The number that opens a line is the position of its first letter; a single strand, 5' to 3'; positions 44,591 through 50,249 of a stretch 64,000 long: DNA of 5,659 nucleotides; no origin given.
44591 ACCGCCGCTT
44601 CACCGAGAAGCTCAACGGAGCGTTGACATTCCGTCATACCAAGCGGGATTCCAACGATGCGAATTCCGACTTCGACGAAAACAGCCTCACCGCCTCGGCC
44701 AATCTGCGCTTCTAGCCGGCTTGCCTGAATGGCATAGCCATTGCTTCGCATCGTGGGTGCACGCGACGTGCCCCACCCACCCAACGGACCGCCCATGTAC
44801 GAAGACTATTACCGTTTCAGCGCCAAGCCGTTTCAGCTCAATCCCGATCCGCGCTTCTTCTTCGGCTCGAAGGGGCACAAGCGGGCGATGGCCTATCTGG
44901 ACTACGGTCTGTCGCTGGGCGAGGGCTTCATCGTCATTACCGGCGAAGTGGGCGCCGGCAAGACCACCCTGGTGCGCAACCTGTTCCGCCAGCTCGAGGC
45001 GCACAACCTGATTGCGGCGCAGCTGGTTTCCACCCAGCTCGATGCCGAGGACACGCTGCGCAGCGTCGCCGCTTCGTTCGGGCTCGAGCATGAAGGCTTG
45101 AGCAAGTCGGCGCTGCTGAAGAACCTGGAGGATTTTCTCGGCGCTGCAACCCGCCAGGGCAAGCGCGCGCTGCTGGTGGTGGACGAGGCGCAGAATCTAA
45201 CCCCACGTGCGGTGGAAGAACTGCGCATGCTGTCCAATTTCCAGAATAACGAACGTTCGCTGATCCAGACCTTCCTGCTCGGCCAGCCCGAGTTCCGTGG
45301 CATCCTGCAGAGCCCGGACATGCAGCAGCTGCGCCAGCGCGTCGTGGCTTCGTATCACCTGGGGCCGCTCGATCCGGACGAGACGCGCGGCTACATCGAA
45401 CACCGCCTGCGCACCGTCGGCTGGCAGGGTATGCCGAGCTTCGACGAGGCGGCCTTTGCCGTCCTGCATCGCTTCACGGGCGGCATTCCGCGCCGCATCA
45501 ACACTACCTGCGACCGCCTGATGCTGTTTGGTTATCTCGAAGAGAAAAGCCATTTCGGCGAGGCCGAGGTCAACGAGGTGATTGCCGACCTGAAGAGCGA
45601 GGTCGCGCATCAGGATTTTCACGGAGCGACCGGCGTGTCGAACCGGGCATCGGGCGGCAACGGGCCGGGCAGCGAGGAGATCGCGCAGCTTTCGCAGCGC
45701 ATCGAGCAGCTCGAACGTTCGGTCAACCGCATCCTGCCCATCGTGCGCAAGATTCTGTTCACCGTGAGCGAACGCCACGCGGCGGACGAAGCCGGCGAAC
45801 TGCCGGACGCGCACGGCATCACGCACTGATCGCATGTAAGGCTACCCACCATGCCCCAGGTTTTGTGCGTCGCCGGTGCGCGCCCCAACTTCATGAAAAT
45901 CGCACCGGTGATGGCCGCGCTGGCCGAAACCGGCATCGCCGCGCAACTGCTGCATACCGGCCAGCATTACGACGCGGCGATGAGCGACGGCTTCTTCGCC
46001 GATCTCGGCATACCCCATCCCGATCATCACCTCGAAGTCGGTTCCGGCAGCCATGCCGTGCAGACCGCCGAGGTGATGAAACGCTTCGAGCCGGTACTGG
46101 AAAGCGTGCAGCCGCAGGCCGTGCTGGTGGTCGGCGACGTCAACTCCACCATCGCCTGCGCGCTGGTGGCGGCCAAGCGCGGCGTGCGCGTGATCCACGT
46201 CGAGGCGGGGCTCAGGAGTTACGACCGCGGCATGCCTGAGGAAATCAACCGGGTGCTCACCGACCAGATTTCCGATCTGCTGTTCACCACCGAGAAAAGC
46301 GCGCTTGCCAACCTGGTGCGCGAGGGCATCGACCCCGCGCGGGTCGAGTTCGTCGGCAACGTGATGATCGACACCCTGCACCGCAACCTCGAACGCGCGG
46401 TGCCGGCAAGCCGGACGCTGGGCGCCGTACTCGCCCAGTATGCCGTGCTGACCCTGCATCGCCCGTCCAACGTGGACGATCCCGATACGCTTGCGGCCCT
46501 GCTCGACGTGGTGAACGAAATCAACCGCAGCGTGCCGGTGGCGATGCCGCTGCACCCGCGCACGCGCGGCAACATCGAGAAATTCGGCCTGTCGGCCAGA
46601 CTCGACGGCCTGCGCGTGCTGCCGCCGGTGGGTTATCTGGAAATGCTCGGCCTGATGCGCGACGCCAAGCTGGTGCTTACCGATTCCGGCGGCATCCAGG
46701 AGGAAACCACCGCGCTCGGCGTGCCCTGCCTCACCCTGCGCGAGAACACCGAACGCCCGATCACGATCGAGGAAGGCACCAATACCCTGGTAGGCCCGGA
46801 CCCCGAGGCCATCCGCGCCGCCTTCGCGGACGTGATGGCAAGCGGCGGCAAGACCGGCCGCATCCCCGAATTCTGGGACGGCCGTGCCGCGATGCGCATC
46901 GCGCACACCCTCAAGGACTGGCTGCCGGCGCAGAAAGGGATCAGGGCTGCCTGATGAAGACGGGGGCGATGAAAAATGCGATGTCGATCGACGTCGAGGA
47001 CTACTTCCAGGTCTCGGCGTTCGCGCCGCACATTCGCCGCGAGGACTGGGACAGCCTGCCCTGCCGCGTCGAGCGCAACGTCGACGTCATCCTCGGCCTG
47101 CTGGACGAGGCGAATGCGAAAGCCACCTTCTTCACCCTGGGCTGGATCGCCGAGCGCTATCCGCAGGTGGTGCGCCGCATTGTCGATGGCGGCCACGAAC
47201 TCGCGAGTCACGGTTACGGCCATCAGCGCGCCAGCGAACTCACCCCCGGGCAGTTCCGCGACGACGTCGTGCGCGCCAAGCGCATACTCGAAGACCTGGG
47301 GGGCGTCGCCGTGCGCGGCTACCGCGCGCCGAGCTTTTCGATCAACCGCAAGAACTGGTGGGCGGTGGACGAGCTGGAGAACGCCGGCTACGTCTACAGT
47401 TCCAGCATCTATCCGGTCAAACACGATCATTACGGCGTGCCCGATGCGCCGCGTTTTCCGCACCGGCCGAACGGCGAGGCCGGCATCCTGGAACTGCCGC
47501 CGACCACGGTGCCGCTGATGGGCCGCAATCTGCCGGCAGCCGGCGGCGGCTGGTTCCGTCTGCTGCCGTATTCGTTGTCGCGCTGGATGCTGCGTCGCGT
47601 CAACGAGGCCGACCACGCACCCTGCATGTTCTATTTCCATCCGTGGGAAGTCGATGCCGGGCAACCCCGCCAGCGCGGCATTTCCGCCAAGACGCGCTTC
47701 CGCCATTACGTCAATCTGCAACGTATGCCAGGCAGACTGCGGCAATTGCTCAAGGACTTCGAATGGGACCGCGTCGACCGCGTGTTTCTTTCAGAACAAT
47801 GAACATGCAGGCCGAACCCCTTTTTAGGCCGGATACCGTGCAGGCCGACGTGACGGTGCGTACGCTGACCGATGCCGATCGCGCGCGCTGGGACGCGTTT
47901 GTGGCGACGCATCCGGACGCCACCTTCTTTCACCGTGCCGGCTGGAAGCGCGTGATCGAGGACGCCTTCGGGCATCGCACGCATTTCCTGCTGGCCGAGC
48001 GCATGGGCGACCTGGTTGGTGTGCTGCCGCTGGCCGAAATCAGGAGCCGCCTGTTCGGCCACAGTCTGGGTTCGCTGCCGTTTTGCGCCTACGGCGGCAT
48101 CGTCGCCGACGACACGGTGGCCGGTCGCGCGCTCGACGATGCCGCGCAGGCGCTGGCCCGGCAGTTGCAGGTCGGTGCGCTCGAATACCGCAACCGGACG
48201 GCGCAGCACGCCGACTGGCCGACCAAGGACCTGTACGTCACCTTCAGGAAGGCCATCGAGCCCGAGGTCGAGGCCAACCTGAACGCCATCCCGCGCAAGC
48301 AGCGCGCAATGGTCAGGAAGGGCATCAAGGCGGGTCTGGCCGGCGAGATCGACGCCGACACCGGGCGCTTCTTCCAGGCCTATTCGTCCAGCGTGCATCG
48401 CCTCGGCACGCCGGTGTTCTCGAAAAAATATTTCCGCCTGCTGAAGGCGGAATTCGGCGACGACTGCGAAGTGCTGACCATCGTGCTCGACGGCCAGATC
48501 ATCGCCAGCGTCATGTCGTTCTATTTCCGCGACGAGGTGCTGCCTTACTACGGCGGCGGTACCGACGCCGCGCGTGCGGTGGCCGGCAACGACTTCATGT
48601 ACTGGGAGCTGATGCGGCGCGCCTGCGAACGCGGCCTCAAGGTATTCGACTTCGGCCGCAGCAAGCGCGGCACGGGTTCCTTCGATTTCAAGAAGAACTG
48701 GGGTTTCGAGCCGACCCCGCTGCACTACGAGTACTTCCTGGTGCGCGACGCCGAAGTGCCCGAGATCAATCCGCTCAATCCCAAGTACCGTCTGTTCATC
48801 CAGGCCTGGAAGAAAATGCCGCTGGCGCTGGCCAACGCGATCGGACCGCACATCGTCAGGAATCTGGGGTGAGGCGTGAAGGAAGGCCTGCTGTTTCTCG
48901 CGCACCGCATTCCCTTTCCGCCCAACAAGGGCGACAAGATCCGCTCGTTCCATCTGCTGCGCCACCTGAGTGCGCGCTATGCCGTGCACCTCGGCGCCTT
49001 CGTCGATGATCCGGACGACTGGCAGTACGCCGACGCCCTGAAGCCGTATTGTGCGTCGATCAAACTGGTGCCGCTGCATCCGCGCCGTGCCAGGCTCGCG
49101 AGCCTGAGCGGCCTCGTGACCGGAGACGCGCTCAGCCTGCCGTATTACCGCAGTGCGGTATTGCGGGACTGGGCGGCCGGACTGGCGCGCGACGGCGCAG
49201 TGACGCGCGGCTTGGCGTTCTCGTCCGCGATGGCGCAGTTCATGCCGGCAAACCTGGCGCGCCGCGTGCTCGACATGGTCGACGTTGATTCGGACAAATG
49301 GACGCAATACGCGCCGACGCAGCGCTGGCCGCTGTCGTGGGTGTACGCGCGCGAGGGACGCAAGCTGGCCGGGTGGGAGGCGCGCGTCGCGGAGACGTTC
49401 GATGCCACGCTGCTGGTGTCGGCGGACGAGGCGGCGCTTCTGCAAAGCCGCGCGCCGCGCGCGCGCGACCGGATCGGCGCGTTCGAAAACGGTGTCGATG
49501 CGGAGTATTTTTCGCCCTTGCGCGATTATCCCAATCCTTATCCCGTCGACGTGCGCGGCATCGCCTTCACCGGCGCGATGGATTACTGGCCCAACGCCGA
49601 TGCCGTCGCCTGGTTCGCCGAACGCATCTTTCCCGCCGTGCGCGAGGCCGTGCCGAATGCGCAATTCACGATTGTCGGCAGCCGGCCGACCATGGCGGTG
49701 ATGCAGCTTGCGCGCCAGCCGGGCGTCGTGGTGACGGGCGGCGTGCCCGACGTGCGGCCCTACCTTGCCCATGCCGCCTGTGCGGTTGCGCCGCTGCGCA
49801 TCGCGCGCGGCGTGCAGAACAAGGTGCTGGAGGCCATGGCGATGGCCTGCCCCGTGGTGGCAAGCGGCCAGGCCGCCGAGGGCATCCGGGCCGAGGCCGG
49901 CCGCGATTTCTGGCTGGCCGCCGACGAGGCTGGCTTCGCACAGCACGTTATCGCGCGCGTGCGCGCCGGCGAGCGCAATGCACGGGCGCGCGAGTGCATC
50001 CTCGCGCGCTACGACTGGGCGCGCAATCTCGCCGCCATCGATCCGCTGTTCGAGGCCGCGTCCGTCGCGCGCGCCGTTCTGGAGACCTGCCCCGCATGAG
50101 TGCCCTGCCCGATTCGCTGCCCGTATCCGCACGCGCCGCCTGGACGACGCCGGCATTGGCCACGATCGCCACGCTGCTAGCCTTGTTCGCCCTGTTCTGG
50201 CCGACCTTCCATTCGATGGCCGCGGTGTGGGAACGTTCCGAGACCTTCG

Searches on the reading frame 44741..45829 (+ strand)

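Call 8: search_protein_families(library=ncbifam, proteins=[window:44741-45829:+])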
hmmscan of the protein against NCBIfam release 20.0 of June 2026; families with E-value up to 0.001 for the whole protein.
window:44741-45829:+ (362 aa): 3 families
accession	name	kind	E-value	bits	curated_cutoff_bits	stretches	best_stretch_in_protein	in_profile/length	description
TIGR03015.1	pepcterm_ATPase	hypoth_equivalog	1.2e-131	438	324.5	1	19-287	1-269/269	XrtA/PEP-CTERM system-associated ATPase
NF010248.0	PRK13695.1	equivalog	8.1e-05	22.4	156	0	64-93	6-35/180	NTPase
TIGR02928.1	TIGR02928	subfamily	0.00074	18.5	181.3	0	64-171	43-160/366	orc1/cdc6 family replication initiation protein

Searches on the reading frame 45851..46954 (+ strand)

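Call 8: search_protein_families(library=ncbifam, proteins=[window:45851-46954:+])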
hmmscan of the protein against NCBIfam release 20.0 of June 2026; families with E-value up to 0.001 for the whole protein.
window:45851-46954:+ (367 aa): 2 families
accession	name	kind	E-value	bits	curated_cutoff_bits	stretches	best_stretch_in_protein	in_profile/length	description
TIGR00236.1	wecB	equivalog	8.9e-89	298.2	210.15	1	4-354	3-362/366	non-hydrolyzing UDP-N-acetylglucosamine 2-epimerase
TIGR03568.1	NeuC_NnaA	equivalog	2.9e-17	62.6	235.9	1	3-293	2-303/365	UDP-N-acetylglucosamine 2-epimerase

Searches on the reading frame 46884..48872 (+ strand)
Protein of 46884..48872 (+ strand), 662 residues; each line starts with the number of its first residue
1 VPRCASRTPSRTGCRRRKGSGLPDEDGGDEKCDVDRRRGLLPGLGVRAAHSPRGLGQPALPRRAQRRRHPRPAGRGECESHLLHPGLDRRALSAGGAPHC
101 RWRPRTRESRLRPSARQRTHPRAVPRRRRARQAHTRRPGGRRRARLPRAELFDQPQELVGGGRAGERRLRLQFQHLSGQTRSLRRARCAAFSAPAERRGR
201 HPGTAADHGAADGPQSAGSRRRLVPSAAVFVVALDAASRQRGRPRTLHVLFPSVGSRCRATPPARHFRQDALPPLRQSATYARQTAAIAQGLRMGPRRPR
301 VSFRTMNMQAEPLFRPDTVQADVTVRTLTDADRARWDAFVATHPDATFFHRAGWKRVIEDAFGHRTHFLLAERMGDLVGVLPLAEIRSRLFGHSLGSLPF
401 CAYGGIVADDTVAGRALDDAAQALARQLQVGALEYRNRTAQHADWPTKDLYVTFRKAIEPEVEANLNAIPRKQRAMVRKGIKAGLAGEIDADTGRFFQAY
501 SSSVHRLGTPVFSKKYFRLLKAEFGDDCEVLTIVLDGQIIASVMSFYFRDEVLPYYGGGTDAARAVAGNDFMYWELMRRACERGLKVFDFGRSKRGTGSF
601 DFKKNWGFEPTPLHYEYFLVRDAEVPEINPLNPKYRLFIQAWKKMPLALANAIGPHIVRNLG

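Call 8: search_protein_families(library=ncbifam, proteins=[window:46884-48872:+])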
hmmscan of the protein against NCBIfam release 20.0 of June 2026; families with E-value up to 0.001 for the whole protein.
window:46884-48872:+ (662 aa): 2 families
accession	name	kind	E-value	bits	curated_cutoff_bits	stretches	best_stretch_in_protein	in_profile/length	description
TIGR03019.1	pepcterm_femAB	equivalog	4.3e-162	538.7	260.35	1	334-662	1-330/330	FemAB family XrtA/PEP-CTERM system-associated protein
NF047883.1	UAcmpLyAlTFemX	equivalog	1.2e-07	31.4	500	1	424-593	119-295/337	UDP-N-acetylmuramoylpentapeptide-lysine N(6)-alanyltransferase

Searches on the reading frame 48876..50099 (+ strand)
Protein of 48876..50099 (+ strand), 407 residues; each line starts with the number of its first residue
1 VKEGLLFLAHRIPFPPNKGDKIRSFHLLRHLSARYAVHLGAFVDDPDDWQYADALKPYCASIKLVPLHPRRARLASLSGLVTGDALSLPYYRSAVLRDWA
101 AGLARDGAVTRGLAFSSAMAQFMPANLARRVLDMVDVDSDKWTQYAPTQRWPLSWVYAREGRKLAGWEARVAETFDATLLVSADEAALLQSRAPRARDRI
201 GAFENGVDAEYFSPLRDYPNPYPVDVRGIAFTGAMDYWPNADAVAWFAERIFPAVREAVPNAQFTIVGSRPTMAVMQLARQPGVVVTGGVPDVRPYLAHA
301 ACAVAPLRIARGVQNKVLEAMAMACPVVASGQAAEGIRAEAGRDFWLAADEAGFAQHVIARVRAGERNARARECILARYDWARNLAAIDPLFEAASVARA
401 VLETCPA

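Call 8: search_protein_families(library=ncbifam, proteins=[window:48876-50099:+])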
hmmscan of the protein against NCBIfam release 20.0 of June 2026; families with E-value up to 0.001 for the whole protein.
window:48876-50099:+ (407 aa): 3 families
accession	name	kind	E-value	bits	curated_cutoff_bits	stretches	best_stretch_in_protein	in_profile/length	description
TIGR03087.1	stp1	hypoth_equivalog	1.1e-172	574.6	316.65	1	5-394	1-396/397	TIGR03087 family PEP-CTERM/XrtA system glycosyltransferase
TIGR04047.1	MSMEG_0565_glyc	hypoth_equivalog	5.1e-06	25.8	259.85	1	277-384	251-363/373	MSMEG_0565 family glycosyltransferase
TIGR03088.1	stp2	hypoth_equivalog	9.7e-06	24.9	409.05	1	181-386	143-364/374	TIGR03088 family PEP-CTERM/XrtA system glycosyltransferase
